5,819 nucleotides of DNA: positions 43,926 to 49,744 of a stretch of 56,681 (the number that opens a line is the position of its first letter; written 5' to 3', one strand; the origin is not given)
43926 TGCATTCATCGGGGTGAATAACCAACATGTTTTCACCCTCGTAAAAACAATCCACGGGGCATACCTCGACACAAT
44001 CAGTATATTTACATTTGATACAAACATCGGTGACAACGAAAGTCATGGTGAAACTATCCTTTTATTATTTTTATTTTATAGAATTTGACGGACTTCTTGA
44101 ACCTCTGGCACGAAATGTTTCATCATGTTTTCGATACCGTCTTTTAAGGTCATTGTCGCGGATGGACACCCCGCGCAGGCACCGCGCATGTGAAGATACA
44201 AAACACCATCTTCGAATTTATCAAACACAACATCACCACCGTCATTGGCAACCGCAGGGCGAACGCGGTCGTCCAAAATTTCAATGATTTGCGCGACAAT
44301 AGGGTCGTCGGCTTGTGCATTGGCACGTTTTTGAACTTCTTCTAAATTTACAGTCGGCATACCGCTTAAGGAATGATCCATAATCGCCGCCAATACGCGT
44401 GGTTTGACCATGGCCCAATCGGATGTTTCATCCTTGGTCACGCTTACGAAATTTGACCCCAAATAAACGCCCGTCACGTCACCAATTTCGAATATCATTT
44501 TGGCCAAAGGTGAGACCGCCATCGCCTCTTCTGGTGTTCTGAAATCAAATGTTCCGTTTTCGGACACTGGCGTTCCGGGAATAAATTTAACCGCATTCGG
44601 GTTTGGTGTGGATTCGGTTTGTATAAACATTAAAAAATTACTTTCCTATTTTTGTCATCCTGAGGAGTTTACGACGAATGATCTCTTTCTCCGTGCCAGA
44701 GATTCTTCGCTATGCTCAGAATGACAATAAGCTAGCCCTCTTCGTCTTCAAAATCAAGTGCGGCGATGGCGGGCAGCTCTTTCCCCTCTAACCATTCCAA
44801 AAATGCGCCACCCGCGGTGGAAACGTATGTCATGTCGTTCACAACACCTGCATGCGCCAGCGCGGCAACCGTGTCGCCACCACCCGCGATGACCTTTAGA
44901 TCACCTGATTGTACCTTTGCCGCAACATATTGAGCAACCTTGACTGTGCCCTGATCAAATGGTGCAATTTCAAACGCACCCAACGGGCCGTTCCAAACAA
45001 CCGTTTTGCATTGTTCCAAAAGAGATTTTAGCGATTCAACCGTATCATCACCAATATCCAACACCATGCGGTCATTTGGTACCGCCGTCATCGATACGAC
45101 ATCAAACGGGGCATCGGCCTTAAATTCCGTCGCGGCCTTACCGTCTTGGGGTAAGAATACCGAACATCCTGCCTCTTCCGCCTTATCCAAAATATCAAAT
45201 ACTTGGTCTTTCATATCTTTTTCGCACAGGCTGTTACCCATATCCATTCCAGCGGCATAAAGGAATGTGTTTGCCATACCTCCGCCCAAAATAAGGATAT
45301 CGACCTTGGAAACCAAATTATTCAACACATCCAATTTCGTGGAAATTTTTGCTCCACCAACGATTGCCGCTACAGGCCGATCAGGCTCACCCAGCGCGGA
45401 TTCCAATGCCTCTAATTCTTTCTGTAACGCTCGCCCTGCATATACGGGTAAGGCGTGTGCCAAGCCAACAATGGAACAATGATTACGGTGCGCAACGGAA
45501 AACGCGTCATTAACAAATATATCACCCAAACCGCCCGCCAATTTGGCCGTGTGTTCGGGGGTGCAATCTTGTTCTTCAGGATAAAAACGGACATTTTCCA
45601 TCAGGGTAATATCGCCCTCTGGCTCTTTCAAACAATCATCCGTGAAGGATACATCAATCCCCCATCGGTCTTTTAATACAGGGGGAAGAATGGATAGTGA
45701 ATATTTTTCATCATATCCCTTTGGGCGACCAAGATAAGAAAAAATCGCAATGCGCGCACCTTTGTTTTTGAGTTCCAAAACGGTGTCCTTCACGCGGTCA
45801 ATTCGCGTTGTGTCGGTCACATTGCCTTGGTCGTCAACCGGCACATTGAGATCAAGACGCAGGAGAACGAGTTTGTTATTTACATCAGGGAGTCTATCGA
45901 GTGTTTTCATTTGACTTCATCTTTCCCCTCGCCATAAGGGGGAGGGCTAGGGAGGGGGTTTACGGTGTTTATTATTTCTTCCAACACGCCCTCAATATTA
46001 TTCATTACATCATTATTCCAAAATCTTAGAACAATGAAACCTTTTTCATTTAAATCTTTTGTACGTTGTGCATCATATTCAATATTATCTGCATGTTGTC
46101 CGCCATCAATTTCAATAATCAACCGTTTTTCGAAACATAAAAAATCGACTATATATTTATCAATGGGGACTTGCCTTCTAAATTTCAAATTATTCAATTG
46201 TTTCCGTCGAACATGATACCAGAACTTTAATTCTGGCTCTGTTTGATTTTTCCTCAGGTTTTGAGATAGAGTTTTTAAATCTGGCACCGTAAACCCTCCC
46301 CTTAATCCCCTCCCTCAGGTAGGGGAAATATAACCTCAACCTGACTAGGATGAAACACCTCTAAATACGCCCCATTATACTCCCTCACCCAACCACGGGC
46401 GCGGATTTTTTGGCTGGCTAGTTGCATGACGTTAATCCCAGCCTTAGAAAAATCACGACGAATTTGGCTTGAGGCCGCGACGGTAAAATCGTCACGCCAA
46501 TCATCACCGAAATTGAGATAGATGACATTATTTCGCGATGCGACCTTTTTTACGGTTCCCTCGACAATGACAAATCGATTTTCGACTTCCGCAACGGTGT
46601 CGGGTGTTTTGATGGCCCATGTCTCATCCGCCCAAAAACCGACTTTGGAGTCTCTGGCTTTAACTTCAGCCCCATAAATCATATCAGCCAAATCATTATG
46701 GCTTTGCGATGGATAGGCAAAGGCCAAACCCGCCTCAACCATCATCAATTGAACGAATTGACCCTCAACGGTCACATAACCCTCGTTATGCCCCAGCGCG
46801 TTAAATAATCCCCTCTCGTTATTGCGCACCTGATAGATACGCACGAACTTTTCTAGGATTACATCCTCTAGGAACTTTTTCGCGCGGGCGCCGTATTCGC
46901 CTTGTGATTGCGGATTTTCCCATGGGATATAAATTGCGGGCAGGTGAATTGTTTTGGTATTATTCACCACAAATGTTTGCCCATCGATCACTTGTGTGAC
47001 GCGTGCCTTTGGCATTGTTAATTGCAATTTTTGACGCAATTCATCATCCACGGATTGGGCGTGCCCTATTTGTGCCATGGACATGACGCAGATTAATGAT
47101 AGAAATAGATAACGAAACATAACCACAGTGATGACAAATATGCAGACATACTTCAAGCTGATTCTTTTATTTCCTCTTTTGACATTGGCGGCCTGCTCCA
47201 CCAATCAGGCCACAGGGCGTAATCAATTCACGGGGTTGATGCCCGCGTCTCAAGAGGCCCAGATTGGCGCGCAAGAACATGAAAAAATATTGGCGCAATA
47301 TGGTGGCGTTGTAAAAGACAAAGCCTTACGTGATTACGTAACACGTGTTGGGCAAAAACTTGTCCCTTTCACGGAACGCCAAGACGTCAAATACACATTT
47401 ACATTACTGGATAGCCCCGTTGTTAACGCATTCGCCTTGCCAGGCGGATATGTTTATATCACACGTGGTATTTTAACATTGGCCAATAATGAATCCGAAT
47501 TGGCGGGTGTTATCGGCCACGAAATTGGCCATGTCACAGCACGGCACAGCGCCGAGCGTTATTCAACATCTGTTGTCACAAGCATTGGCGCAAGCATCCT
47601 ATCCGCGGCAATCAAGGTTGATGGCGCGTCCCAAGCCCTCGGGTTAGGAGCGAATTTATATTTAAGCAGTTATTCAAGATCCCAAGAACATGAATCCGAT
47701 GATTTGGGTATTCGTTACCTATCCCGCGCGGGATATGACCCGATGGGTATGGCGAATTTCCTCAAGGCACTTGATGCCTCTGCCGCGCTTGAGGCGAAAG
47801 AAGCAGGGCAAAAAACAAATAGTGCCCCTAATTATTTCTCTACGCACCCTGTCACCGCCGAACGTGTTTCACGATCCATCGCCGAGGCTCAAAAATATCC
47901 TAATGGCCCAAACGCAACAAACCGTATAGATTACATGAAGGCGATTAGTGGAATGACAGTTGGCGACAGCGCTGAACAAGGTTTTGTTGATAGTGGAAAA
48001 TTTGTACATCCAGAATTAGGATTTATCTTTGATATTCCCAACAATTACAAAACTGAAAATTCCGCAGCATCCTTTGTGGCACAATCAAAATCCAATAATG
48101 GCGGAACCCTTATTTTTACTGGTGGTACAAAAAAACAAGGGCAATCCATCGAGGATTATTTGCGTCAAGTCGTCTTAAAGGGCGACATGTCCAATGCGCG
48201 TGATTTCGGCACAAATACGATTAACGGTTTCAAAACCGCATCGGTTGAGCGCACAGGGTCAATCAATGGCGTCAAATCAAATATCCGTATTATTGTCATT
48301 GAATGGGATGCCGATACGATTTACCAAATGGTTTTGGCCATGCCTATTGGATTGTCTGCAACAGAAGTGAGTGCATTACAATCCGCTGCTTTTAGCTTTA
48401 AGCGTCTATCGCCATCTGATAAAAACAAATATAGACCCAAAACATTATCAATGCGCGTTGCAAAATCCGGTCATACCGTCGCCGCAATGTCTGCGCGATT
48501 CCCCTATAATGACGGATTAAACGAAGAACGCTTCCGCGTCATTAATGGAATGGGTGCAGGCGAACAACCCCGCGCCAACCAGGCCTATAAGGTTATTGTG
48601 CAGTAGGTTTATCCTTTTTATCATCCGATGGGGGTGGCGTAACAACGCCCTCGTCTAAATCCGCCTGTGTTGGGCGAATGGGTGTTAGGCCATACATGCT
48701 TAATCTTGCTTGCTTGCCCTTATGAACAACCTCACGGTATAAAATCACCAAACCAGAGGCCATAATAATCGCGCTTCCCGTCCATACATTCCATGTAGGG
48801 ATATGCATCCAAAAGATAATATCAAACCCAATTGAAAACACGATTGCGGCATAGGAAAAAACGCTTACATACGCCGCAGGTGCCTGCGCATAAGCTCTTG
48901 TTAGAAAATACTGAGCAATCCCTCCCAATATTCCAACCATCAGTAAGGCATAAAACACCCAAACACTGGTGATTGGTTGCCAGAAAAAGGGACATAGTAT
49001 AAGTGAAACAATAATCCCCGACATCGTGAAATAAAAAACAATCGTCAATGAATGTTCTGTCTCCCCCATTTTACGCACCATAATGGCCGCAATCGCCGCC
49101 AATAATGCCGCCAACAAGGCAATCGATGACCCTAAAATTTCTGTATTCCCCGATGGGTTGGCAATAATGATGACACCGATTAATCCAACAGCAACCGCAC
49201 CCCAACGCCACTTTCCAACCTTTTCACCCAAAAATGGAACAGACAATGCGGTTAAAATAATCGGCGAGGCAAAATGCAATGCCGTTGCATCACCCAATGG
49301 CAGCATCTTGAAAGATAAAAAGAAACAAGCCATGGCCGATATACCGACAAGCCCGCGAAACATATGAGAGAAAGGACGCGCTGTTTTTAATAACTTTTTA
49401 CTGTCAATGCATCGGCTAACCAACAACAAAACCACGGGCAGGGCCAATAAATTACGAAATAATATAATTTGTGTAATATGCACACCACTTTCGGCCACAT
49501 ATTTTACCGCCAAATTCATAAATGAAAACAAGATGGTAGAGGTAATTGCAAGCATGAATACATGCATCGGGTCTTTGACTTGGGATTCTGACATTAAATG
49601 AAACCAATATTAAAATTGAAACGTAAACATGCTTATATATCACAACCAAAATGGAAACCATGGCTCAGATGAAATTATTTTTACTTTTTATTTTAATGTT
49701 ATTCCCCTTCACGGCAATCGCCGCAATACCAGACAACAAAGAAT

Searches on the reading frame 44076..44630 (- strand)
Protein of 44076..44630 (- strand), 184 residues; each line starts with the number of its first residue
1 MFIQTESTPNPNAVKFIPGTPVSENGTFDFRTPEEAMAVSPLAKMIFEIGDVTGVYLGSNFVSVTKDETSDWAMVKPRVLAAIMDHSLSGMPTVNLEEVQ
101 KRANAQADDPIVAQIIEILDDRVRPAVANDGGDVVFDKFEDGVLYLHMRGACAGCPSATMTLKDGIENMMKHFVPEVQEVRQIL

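Call 66: search_protein_families(library=pfam, proteins=[window:44076-44630:-], max_evalue=0.00001)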
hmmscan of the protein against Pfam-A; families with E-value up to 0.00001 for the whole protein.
window:44076-44630:- (184 aa): 2 families
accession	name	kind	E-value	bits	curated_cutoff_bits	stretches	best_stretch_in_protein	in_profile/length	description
PF08712.16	Nfu_N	-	1.7e-28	98.9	27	1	3-89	1-87/88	Scaffold protein Nfu/NifU N terminal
PF01106.22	NifU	-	5.4e-26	91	27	1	116-180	2-66/67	NifU-like domain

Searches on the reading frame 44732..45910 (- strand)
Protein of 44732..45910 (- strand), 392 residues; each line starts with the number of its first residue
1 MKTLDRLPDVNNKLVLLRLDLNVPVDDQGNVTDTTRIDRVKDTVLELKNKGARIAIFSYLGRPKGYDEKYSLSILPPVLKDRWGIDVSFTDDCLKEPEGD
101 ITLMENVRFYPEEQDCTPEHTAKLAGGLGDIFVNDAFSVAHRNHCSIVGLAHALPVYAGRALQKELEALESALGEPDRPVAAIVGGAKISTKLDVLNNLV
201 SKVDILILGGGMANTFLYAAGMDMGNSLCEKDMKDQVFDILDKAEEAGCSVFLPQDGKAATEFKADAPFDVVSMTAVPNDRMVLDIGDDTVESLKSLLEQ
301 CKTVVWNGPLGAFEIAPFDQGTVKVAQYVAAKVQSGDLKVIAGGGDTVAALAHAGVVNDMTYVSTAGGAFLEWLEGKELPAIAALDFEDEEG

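Call 34: find_encoding_contigs(protein=window:44732-45910:-, flank=10000, max_places=1)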
Protein window:44732-45910:- (392 aa): 1 contig read that carries it; 1 place shown.
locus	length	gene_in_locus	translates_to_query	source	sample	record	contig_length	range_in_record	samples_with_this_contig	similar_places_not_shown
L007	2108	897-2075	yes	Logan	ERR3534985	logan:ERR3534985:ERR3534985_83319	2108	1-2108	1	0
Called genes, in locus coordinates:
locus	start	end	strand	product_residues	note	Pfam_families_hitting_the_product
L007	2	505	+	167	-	?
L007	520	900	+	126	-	PF04480:DUF559, PF18741:MTES_1575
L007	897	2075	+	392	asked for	PF00162:PGK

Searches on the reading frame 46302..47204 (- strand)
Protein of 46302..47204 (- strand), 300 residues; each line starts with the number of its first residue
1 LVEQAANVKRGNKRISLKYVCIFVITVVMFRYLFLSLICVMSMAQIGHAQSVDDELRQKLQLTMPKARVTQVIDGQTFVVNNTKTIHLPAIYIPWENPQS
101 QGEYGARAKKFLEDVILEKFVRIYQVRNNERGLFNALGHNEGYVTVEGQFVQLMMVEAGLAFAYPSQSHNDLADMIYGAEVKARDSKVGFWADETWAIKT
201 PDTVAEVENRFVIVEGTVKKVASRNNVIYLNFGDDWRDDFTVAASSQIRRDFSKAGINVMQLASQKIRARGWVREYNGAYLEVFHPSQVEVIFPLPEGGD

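Call 66: search_protein_families(library=pfam, proteins=[window:46302-47204:-], max_evalue=0.00001)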
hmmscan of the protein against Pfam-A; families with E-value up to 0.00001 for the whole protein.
window:46302-47204:- (300 aa): 1 family
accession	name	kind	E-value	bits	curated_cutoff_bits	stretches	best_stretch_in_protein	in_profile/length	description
PF00565.23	SNase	-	6.6e-11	43.1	21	1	96-193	12-107/107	Staphylococcal nuclease homologue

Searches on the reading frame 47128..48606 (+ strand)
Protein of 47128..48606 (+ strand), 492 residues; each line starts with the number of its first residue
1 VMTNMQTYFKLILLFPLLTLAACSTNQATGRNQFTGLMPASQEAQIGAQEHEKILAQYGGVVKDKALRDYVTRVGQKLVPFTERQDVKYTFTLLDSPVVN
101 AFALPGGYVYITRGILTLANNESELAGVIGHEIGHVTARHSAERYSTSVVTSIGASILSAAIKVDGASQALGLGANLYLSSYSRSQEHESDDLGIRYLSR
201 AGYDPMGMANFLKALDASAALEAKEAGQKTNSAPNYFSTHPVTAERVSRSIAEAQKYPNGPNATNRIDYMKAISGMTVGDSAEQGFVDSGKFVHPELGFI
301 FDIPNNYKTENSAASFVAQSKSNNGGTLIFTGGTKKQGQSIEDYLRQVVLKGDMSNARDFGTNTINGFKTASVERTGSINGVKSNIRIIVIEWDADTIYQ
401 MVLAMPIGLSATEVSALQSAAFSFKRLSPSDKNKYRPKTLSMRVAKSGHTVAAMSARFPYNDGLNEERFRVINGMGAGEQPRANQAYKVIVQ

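Call 66: search_protein_families(library=pfam, proteins=[window:47128-48606:+], max_evalue=0.00001)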
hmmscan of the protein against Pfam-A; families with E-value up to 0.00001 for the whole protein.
window:47128-48606:+ (492 aa): 1 family
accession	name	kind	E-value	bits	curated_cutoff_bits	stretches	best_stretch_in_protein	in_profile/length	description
PF01435.24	Peptidase_M48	-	1.1e-35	123.6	20.3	1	69-248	5-180/186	Peptidase family M48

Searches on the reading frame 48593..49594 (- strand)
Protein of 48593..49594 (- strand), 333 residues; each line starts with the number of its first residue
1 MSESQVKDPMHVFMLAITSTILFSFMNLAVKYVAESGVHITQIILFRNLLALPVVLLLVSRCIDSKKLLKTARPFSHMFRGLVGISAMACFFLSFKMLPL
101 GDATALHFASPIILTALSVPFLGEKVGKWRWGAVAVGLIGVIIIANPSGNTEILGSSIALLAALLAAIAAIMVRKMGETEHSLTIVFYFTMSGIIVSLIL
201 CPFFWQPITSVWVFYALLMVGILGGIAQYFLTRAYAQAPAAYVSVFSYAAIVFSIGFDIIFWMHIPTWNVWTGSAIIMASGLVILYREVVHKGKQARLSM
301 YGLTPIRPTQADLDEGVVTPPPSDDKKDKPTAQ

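Call 66: search_protein_families(library=pfam, proteins=[window:48593-49594:-], max_evalue=0.00001)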
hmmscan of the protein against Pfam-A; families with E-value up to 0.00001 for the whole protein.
window:48593-49594:- (333 aa): 1 family
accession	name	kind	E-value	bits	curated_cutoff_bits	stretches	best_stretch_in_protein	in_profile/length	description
PF00892.27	EamA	-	4.4e-23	82.5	28.2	2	14-144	5-133/135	EamA-like transporter family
